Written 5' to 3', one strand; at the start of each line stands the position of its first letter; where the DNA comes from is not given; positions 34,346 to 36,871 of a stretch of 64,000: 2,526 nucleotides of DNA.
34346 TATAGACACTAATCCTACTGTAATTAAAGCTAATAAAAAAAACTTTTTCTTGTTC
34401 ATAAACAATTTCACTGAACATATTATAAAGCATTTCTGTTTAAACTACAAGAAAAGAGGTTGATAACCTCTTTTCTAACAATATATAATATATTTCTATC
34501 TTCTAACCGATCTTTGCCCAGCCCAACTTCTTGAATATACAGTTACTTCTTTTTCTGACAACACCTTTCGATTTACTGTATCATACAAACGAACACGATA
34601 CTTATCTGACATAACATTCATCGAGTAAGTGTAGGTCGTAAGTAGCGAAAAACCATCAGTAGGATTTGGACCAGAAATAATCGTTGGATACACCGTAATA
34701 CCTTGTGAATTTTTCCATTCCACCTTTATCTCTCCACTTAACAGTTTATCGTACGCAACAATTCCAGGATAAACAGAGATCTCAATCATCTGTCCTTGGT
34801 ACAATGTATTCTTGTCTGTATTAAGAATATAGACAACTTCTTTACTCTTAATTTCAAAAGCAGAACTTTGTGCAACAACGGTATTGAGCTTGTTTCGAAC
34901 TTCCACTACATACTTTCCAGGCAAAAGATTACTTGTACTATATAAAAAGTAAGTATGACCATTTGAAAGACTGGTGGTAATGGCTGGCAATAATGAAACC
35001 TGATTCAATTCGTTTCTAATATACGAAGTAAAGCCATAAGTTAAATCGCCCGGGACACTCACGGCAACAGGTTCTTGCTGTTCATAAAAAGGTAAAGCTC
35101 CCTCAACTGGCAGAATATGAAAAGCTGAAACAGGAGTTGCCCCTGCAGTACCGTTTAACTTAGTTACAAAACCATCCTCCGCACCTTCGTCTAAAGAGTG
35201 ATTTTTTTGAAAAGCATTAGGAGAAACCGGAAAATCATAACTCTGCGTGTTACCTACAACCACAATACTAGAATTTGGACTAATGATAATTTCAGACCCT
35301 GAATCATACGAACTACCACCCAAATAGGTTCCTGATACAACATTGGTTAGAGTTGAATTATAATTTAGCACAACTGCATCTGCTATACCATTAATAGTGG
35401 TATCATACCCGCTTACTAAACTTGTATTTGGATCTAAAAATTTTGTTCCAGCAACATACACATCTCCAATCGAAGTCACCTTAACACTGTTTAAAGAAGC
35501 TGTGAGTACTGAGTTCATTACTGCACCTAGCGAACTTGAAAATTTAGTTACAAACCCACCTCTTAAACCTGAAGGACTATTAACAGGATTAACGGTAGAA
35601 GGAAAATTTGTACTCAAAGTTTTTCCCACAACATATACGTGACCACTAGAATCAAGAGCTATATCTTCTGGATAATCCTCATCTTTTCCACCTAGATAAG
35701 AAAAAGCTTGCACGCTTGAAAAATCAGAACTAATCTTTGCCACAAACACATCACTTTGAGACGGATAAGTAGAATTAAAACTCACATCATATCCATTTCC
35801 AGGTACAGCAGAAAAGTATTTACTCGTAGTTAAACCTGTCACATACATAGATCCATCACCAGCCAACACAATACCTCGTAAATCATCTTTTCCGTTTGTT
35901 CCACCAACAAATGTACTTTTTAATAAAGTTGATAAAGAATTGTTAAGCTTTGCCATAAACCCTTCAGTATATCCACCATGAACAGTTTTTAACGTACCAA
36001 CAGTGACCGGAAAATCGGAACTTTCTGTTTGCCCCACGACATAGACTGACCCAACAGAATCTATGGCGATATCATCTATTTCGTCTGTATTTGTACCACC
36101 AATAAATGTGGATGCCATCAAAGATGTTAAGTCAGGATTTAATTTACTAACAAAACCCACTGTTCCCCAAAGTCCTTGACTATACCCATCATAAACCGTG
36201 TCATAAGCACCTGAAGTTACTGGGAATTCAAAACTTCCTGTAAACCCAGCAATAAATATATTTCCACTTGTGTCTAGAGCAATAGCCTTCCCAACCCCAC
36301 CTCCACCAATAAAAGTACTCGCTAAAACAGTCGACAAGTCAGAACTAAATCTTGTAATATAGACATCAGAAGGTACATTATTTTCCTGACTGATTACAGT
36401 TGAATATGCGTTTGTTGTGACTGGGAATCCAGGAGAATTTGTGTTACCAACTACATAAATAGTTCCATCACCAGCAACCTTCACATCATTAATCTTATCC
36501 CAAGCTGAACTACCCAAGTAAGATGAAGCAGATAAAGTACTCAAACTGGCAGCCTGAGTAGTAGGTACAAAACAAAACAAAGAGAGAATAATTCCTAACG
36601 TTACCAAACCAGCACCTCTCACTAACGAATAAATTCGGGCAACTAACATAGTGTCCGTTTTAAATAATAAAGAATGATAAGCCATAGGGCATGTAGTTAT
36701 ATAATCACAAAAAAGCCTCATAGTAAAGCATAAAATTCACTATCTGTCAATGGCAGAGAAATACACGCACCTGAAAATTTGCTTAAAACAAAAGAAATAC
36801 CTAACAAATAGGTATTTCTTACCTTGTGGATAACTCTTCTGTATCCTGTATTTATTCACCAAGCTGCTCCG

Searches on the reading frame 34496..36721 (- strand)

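Call 39: search_protein_families(library=pfam, proteins=[window:34496-36721:-], max_evalue=0.00001)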
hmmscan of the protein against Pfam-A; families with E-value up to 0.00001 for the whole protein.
window:34496-36721:- (741 aa): 1 family
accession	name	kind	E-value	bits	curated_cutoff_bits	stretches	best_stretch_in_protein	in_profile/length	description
PF06739.17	SBBP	-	5.6e-19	68.3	20.5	1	342-374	5-38/38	Beta-propeller repeat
